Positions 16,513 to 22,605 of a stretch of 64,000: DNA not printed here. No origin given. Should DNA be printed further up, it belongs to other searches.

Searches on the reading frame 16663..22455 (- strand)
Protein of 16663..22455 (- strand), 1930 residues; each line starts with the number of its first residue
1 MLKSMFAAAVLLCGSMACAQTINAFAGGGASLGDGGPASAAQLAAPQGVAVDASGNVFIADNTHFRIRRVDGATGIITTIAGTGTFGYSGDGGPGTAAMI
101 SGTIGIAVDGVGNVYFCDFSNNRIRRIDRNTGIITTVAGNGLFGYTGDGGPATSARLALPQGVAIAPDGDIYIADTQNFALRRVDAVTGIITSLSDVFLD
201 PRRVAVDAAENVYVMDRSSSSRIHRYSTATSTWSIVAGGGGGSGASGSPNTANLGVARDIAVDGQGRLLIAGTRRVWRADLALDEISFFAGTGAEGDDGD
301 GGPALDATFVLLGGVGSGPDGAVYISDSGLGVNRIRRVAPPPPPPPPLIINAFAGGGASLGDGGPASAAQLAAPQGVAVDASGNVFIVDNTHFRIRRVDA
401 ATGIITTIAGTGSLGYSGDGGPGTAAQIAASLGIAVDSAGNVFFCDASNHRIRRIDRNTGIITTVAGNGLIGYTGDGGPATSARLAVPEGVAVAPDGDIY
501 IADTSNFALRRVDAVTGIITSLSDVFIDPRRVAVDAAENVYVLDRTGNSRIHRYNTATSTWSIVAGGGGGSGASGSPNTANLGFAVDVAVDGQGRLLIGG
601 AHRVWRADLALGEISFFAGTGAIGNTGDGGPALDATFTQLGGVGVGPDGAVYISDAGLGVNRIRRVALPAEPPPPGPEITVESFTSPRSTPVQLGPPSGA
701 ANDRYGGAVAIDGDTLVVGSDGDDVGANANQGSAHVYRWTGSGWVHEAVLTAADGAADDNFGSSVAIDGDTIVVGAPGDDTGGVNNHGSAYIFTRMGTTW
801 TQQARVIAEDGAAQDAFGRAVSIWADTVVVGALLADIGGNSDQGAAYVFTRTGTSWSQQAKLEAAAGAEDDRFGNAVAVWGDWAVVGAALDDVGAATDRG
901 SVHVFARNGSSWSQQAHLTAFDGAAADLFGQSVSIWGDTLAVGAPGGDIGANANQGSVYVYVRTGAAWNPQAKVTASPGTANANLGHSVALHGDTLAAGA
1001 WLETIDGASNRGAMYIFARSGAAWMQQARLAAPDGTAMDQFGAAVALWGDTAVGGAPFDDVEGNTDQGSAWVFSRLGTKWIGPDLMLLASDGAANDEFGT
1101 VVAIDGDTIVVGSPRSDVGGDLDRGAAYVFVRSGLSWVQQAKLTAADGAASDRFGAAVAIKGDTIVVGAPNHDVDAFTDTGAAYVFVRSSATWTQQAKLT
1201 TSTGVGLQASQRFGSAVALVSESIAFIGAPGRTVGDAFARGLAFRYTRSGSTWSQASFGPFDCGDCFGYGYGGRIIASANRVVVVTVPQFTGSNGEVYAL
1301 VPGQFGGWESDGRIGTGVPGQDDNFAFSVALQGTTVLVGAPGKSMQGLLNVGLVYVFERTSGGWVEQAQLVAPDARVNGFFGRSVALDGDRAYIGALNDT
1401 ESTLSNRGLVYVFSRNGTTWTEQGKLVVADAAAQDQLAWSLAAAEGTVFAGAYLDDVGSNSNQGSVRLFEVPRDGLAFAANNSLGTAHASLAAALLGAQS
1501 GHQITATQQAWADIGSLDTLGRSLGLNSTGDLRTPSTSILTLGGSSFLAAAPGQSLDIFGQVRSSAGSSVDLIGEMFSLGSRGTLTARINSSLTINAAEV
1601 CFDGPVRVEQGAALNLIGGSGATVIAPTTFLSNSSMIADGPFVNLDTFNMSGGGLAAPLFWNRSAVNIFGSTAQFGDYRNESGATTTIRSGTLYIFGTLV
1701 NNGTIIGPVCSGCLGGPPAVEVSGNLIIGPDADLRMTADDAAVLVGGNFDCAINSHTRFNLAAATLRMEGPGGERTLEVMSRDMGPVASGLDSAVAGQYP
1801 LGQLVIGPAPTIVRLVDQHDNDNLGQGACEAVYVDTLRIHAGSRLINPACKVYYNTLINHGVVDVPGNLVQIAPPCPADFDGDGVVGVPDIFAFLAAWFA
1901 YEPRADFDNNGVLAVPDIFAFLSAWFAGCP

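Call 68: search_protein_families(library=pfam, proteins=[window:16663-22455:-], max_evalue=0.001)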
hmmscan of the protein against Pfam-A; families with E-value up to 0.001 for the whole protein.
window:16663-22455:- (1930 aa): 5 families
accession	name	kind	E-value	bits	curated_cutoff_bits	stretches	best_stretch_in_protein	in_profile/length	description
PF14312.12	FG-GAP_2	-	3.8e-160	520.4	23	12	744-793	1-49/49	FG-GAP repeat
PF25021.1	TEN_NHL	-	2.5e-46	158.7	27.1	6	360-413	130-180/357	Teneurin NHL domain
PF01436.27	NHL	-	8.5e-36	120.7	20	2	486-509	2-25/28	NHL repeat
PF06739.17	SBBP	-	4e-08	33.5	20.5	0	105-115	17-27/38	Beta-propeller repeat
PF08450.18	SGL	-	3.3e-07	30.6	26.3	0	433-462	188-217/246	SMP-30/Gluconolactonase/LRE-like region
